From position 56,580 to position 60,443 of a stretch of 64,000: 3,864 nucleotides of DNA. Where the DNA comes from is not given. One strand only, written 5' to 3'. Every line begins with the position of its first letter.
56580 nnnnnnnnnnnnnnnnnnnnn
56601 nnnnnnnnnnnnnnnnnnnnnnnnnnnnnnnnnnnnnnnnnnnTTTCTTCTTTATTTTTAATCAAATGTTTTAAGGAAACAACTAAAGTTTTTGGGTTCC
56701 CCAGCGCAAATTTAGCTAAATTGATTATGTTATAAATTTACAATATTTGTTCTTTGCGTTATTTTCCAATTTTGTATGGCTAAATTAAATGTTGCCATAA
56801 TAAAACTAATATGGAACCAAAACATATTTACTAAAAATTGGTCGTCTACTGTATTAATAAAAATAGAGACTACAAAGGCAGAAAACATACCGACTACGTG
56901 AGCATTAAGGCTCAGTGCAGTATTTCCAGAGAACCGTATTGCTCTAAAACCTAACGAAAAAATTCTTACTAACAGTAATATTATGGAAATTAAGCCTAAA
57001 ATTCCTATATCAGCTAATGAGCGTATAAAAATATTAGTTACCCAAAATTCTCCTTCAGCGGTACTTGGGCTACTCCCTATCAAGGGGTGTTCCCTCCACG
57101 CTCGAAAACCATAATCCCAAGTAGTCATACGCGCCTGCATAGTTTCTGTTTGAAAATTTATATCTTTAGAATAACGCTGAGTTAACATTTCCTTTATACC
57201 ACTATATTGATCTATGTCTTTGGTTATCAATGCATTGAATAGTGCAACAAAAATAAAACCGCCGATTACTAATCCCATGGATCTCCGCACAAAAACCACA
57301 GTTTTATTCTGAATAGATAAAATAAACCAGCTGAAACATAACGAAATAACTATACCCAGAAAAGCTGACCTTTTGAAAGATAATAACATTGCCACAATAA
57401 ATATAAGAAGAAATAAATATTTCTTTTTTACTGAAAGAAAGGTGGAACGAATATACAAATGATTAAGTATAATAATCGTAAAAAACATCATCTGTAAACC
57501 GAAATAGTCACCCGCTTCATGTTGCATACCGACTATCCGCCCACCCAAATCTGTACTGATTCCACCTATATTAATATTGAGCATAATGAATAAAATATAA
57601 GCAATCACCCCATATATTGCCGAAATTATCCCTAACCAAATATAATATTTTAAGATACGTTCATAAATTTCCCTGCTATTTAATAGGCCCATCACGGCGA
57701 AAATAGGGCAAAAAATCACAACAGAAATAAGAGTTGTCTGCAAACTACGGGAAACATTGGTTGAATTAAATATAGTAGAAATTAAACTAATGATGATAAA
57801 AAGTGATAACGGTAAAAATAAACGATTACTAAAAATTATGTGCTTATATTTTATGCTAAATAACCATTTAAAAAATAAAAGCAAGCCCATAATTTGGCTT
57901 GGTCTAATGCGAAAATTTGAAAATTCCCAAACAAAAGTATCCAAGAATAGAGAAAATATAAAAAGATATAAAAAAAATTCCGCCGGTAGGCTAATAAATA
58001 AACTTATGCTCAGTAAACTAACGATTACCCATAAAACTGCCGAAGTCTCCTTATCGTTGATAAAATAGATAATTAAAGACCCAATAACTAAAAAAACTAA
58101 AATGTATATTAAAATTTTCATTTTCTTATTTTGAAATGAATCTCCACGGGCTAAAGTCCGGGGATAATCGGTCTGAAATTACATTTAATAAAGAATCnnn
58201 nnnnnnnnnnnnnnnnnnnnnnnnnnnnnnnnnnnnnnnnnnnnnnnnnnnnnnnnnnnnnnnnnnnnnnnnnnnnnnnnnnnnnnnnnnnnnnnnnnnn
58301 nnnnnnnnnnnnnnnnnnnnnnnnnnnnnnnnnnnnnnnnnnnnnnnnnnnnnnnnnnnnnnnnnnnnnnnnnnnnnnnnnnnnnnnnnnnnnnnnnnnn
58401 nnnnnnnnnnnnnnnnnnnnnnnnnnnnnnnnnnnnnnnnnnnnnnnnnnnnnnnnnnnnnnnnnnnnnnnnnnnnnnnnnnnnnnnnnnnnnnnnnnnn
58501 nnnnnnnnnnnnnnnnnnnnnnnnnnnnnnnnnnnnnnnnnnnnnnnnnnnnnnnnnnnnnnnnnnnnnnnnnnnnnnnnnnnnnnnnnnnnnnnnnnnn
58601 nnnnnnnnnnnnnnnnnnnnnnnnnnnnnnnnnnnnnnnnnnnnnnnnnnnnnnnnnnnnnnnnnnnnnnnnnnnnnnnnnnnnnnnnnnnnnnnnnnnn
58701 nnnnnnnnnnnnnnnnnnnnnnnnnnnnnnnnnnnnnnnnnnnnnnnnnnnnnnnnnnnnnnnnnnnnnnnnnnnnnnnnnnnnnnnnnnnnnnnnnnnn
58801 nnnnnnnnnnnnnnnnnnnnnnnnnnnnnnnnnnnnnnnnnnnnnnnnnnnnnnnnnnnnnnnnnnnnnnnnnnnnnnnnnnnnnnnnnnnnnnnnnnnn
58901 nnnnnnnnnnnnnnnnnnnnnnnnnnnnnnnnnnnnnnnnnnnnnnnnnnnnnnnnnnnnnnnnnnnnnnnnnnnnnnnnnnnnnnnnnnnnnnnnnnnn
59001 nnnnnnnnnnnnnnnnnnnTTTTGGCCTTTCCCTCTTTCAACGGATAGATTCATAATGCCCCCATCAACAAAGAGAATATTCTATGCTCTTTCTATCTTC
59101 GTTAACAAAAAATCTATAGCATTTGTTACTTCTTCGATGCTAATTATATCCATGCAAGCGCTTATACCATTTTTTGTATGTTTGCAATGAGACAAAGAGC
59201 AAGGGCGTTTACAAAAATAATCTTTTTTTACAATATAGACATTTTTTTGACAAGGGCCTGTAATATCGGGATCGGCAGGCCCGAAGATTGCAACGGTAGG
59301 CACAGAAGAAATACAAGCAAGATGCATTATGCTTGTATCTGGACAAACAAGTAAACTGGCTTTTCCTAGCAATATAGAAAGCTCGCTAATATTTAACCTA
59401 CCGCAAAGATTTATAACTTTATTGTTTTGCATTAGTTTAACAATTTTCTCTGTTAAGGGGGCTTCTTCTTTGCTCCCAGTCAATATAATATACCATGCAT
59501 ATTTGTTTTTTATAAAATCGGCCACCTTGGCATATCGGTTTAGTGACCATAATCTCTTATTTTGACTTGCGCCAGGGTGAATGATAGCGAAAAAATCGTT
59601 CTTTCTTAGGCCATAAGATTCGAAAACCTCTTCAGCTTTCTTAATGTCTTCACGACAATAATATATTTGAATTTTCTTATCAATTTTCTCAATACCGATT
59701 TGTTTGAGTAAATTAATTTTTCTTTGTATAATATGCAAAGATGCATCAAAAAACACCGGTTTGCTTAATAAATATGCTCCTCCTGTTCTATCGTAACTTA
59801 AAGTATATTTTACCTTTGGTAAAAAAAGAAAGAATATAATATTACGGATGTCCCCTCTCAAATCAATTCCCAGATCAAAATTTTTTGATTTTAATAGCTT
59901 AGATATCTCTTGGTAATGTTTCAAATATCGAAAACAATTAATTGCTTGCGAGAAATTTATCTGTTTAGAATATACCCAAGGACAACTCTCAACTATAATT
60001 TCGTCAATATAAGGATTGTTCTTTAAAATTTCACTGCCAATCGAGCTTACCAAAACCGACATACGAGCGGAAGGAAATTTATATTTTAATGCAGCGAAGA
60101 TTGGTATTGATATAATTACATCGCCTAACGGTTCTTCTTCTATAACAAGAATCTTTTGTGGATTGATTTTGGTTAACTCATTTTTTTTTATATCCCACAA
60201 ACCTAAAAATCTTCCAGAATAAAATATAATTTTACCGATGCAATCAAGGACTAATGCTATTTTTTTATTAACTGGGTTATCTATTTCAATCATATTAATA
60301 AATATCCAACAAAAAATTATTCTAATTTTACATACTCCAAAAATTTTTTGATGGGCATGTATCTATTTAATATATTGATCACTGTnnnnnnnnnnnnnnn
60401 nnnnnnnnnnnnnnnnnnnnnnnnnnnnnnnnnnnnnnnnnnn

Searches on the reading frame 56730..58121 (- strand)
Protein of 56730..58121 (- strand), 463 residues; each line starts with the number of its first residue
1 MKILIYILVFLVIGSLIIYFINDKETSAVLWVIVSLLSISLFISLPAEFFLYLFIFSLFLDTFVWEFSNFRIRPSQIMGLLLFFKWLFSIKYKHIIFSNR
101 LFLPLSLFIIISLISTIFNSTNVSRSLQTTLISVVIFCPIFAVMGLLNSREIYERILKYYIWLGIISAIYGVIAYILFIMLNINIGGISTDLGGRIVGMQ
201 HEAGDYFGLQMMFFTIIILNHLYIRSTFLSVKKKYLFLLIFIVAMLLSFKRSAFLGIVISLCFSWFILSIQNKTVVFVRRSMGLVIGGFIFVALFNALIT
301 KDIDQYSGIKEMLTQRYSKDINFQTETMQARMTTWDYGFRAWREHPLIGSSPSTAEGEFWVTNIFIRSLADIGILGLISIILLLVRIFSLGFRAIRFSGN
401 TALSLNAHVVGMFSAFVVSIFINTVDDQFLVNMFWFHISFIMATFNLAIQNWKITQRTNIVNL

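Call 46: search_protein_families(library=pfam, proteins=[window:56730-58121:-], max_evalue=0.00001)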
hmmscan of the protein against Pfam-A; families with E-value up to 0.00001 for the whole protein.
window:56730-58121:- (463 aa): 1 family
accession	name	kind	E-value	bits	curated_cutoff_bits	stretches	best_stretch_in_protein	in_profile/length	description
PF04932.20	Wzy_C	-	4.5e-11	43.2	31.7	1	237-379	2-147/149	O-Antigen ligase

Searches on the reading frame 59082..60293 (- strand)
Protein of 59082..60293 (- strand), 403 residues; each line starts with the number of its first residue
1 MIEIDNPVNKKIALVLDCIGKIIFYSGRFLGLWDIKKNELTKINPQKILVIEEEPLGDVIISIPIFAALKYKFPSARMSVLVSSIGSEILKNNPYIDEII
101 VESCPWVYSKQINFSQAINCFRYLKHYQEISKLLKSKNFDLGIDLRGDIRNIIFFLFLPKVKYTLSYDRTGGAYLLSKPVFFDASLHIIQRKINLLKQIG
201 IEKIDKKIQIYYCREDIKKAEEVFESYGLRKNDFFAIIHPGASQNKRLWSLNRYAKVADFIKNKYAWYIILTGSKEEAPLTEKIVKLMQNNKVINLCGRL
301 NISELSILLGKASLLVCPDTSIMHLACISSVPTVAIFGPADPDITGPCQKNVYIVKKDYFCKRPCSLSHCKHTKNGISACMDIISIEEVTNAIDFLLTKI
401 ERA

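Call 46: search_protein_families(library=pfam, proteins=[window:59082-60293:-], max_evalue=0.00001)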
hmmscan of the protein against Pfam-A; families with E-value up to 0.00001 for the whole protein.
window:59082-60293:- (403 aa): 1 family
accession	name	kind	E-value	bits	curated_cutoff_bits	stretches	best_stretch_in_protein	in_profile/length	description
PF01075.23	Glyco_transf_9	-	2.1e-34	119.4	22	1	130-362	4-234/247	Glycosyltransferase family 9 (heptosyltransferase)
